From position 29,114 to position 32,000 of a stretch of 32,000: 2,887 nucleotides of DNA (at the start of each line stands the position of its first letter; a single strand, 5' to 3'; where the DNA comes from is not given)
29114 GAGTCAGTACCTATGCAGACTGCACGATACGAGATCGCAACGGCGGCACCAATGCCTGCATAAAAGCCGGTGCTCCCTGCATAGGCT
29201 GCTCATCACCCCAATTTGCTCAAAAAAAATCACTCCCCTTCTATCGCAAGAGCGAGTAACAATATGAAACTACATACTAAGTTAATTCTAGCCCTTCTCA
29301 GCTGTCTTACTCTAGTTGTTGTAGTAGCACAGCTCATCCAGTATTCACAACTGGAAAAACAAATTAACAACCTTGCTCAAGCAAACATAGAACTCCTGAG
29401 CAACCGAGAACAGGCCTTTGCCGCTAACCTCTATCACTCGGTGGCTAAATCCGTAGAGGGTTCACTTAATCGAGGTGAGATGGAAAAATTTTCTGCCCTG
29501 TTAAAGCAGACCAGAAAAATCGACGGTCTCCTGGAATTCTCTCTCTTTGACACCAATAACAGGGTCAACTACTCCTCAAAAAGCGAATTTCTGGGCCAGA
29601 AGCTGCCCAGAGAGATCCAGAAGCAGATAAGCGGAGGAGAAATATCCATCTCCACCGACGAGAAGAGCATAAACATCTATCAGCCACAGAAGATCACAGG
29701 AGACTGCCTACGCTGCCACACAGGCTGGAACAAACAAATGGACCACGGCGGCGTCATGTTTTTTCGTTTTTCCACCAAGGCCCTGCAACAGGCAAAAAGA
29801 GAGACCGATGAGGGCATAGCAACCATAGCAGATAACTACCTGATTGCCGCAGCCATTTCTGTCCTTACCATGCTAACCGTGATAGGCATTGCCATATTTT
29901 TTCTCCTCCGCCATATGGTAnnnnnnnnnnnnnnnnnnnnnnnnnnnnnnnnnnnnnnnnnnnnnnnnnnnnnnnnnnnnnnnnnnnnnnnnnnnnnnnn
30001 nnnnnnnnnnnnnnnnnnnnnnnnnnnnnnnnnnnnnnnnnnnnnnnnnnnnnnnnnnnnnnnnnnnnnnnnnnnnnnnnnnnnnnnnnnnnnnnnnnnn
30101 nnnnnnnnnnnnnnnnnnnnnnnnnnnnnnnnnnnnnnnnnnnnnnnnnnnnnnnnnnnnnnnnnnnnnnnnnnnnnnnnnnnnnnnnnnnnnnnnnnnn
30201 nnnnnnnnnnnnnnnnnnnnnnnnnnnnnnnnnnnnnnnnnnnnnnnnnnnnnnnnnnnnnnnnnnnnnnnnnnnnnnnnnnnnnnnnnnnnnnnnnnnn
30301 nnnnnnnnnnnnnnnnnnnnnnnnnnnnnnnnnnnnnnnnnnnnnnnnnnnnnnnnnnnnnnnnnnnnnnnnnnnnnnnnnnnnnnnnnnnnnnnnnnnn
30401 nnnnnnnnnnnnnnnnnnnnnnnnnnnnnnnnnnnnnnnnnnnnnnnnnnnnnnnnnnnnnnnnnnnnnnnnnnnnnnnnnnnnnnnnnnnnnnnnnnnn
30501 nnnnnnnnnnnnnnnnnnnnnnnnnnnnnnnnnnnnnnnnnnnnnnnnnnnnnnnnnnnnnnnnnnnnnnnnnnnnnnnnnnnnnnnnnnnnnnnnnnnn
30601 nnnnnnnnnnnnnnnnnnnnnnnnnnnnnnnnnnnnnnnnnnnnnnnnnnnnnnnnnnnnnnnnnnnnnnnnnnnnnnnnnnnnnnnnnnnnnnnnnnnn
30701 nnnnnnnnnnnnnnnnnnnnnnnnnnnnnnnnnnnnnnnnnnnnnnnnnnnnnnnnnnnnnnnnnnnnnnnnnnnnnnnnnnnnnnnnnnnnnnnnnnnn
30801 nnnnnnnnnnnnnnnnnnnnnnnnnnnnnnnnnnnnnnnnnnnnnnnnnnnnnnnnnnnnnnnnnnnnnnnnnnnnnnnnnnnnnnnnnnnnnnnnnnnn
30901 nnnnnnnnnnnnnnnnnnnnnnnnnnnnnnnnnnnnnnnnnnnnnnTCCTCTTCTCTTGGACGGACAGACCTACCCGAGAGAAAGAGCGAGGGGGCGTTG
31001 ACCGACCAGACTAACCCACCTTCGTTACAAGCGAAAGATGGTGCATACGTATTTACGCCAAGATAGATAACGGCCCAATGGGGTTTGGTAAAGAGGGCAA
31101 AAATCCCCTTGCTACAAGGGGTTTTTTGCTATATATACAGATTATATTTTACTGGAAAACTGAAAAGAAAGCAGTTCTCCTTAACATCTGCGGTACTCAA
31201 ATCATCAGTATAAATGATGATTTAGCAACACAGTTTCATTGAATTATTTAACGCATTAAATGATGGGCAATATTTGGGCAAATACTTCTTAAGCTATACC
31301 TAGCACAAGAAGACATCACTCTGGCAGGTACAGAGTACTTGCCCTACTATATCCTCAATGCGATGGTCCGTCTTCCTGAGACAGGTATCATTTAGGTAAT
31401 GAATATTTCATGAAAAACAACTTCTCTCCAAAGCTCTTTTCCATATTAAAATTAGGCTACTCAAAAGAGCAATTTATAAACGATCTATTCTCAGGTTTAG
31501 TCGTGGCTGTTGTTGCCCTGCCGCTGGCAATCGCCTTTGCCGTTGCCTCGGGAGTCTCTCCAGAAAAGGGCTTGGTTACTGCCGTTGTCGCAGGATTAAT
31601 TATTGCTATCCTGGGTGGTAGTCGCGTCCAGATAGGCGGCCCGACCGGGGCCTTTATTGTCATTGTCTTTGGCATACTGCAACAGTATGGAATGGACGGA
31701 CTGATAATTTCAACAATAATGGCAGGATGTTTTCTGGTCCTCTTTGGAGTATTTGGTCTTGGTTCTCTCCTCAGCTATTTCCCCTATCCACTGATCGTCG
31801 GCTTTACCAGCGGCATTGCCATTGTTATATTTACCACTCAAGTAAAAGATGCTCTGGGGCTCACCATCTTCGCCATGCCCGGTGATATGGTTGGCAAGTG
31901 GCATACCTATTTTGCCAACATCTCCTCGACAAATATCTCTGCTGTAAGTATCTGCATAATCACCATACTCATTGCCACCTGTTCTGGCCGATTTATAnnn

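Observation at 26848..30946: Tightly coupled operon of a sensor-like periplasmic [NiFe]-hydrogenase and a c-heme chemoreceptor: candidate H2-taxis module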

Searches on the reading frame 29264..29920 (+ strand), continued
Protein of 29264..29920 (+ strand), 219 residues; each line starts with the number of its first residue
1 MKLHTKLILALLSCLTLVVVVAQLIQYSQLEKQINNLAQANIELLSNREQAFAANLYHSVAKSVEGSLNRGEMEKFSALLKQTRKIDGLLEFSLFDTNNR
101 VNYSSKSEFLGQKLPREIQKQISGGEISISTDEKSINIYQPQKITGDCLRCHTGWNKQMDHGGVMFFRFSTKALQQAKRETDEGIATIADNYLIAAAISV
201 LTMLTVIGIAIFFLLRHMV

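Call 68: find_encoding_contigs(protein=P0333, flank=6000, max_places=3)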
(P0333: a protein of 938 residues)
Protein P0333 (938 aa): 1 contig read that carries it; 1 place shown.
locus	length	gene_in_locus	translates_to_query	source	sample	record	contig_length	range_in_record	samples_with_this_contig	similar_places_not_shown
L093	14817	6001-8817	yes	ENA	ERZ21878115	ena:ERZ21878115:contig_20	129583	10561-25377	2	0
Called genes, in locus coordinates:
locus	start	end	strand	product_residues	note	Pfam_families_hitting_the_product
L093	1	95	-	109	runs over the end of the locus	PF05016:ParE_toxin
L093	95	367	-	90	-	PF02604:PhdYeFM_antitox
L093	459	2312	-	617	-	PF13385:Laminin_G_3, PF00149:Metallophos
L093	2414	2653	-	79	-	-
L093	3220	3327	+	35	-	-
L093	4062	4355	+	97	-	PF01610:DDE_Tnp_ISL3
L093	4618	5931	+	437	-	PF00072:Response_reg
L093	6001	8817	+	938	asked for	PF00512:HisKA, PF02518:HATPase_c, PF00072:Response_reg, PF01627:Hpt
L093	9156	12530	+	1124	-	PF00989:PAS, PF08448:PAS_4 (faint), PF13426:PAS_9, PF00989:PAS (weak), PF08447:PAS_3, PF00512:HisKA, PF02518:HATPase_c, PF00072:Response_reg, +1 more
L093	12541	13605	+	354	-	PF00072:Response_reg, PF13487:HD_5, PF01966:HD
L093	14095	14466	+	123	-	-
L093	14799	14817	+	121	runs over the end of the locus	-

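Call 70: find_encoding_contigs(protein=P0249, flank=5000, max_places=2)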
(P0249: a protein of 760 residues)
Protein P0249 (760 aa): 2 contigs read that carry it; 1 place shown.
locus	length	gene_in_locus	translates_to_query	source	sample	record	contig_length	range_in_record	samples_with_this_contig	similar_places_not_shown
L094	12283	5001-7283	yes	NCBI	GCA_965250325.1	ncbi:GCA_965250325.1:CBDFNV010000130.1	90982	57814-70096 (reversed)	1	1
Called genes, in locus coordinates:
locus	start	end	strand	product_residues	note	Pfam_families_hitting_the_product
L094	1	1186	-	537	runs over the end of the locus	PF00528:BPD_transp_1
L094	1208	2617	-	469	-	-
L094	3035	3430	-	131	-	PF01381:HTH_3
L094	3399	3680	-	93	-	-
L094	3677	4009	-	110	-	PF02452:PemK_toxin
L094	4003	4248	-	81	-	-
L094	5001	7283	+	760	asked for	PF00672:HAMP, PF00989:PAS, PF08448:PAS_4, PF13426:PAS_9, PF00015:MCPsignal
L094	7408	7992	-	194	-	PF00581:Rhodanese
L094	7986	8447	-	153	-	-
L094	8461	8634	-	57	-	-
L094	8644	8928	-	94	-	-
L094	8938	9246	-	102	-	-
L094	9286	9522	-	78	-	PF01206:TusA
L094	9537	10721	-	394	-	PF04143:Sulf_transp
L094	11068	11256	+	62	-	-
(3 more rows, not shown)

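Call 72: find_encoding_contigs(protein=P0247, flank=5000, max_places=2)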
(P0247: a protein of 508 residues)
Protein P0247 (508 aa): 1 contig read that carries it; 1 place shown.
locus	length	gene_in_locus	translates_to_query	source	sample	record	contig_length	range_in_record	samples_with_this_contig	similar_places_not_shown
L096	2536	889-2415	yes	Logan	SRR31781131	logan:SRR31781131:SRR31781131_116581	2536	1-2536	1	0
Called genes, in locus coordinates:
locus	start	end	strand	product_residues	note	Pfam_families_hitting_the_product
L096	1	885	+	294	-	?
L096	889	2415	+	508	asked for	PF00672:HAMP, PF00015:MCPsignal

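Call 91: find_related_loci(query=A3, collection=metagenome_contigs, flank=5000)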
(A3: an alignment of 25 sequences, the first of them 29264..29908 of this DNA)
Query A3 (215 aa) in metagenome_contigs; peptide patterns used: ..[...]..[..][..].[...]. (x = any residue, [..] = any of these).
307 stretches matched a pattern; 225 encode a relative of the query (tblastn E <= 1e-3); the best 80 are kept; 80 distinct loci.
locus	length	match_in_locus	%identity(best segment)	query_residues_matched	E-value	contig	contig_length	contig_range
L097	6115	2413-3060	51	1-215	8e-71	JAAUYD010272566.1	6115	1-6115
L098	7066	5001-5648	52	1-215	7e-68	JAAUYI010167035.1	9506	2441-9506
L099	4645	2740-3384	49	1-214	2e-65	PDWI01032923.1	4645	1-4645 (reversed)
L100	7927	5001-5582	52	1-193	9e-63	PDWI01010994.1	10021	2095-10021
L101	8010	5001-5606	50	1-201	7e-62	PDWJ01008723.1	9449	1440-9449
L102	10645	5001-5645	47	1-215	2e-55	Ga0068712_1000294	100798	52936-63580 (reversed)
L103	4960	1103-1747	45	1-215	4e-54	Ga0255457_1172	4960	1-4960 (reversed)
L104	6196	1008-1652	42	1-215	2e-54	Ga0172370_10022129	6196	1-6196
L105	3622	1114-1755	45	1-212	4e-54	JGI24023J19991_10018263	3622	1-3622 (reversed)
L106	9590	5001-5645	42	1-215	6e-54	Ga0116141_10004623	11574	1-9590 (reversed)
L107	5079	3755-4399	41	1-215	1e-51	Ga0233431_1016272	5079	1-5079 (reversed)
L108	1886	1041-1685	46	1-215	1e-52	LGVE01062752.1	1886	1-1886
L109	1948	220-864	41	1-215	2e-52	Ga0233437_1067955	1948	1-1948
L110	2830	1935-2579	41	1-215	1e-50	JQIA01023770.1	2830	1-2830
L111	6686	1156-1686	47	1-177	4e-49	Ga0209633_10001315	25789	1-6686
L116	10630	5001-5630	43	1-208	1e-48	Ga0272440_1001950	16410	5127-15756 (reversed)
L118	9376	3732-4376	40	1-215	4e-48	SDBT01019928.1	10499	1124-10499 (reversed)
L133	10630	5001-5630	38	1-208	5e-45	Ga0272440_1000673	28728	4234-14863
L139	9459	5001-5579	43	1-193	3e-43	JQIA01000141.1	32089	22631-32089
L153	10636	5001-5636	41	1-215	2e-40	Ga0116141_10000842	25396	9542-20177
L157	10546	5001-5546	43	1-178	1e-39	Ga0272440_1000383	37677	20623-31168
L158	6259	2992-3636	38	1-215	8e-40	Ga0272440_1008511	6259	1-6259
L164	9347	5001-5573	44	1-191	4e-39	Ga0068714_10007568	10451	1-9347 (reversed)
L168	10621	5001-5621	37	1-213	7e-38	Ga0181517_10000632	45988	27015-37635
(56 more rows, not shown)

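Call 94: search_protein_families(library=pfam, proteins=[L116:5001-6500:+, L133:5001-6491:+, L157:5001-6503:+, L168:5001-6581:+, L118:3732-5192:+, L139:5001-6488:+, L153:5001-7808:+, L106:5001-6665:+, L164:5001-6551:+, L158:2992-4725:+], max_evalue=0.001)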
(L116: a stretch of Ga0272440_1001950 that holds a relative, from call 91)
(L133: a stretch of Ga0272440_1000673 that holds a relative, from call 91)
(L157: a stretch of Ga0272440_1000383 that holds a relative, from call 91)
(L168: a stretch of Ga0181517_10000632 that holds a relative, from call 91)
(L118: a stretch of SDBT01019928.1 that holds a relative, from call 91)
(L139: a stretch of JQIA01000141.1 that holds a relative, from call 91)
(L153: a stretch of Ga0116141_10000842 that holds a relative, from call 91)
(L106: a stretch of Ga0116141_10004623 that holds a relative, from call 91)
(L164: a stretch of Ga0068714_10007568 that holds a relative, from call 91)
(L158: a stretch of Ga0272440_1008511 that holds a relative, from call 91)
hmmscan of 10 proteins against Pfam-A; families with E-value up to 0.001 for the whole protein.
L116:5001-6500:+ (500 aa): 1 family
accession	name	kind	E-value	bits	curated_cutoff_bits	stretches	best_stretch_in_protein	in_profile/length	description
PF00015.26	MCPsignal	-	1.3e-35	123.2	34.6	1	324-472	9-171/172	Methyl-accepting chemotaxis protein (MCP) signalling domain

L133:5001-6491:+ (497 aa): 2 families
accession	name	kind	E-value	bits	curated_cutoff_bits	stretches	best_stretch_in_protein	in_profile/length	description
PF00015.26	MCPsignal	-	7.5e-36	124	34.6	1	325-472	10-171/172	Methyl-accepting chemotaxis protein (MCP) signalling domain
PF00672.30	HAMP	-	0.00027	21.6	25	0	237-267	22-52/53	HAMP domain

L157:5001-6503:+ (501 aa): 1 family
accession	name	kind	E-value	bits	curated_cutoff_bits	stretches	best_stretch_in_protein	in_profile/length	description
PF00015.26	MCPsignal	-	3.6e-35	121.8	34.6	1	327-472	12-171/172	Methyl-accepting chemotaxis protein (MCP) signalling domain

L168:5001-6581:+ (527 aa): 1 family
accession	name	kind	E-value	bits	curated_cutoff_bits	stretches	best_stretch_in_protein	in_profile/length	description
PF00015.26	MCPsignal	-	9.6e-44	149.7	34.6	1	288-444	2-172/172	Methyl-accepting chemotaxis protein (MCP) signalling domain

L118:3732-5192:+ (487 aa): 1 family
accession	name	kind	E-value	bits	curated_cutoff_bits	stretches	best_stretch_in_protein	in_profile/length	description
PF00015.26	MCPsignal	-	3e-37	128.5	34.6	1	298-451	12-165/172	Methyl-accepting chemotaxis protein (MCP) signalling domain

L139:5001-6488:+ (496 aa): 2 families
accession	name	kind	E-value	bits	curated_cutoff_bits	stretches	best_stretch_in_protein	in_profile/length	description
PF00015.26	MCPsignal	-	4e-38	131.4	34.6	1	327-485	12-170/172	Methyl-accepting chemotaxis protein (MCP) signalling domain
PF00672.30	HAMP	-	3.2e-07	31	25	1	217-267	4-52/53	HAMP domain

L153:5001-7808:+ (936 aa): 4 families
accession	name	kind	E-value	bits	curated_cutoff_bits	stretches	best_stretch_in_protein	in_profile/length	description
PF00072.30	Response_reg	-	1.6e-48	163.9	30.2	2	663-777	1-110/111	Response regulator receiver domain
PF02518.31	HATPase_c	-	3.4e-28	98.7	26.4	1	371-493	1-109/111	Histidine kinase-, DNA gyrase B-, and HSP90-like ATPase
PF00512.31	HisKA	-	4.3e-22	78.4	26.9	1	259-324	1-66/66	His Kinase A (phospho-acceptor) domain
PF01627.28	Hpt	-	1.4e-11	44.9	24.6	1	833-912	1-80/84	Hpt domain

L106:5001-6665:+ (555 aa): 2 families
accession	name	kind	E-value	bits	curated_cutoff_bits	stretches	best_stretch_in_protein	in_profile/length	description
PF00015.26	MCPsignal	-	2.9e-46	157.9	34.6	1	327-472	12-171/172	Methyl-accepting chemotaxis protein (MCP) signalling domain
PF00672.30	HAMP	-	3.5e-09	37.3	25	1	215-267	2-52/53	HAMP domain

L164:5001-6551:+ (517 aa): 2 families
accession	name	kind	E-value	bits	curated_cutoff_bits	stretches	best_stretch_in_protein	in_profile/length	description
PF00015.26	MCPsignal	-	2.5e-41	141.8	34.6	1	324-468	12-170/172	Methyl-accepting chemotaxis protein (MCP) signalling domain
PF00672.30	HAMP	-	2.5e-07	31.4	25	1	215-264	2-52/53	HAMP domain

L158:2992-4725:+ (578 aa): 5 families
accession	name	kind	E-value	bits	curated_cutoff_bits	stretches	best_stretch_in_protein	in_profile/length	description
PF00015.26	MCPsignal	-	7.7e-27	94.7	34.6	1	363-512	13-169/172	Methyl-accepting chemotaxis protein (MCP) signalling domain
PF00672.30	HAMP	-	4.6e-11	43.3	25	1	218-267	5-52/53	HAMP domain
PF24611.2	Spectrin_Anc-1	-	5.1e-06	27.2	33.2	0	430-486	19-76/115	Nuclear anchorage protein 1, spectrin-like repeat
PF20155.4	TMP_3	-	0.00014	22.1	41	0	324-396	8-80/192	Tape measure protein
PF07889.17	DUF1664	-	0.00026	21.5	34.6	0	265-351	35-121/124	Protein of unknown function (DUF1664)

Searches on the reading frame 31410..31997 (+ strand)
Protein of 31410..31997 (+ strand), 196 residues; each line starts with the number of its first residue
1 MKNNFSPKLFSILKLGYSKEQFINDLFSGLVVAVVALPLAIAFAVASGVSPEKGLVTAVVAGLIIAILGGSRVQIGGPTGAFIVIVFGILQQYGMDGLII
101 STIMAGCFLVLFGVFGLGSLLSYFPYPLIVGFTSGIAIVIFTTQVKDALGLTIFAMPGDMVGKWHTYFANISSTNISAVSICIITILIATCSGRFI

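Call 64: search_protein_families(library=pfam, proteins=[window:31410-31997:+], max_evalue=0.00001)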
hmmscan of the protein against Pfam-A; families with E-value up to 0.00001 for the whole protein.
window:31410-31997:+ (196 aa): 1 family
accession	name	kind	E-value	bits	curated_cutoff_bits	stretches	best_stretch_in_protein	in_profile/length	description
PF00916.26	Sulfate_transp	-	4.1e-38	131.6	23.2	1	22-190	1-176/380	Sulfate permease family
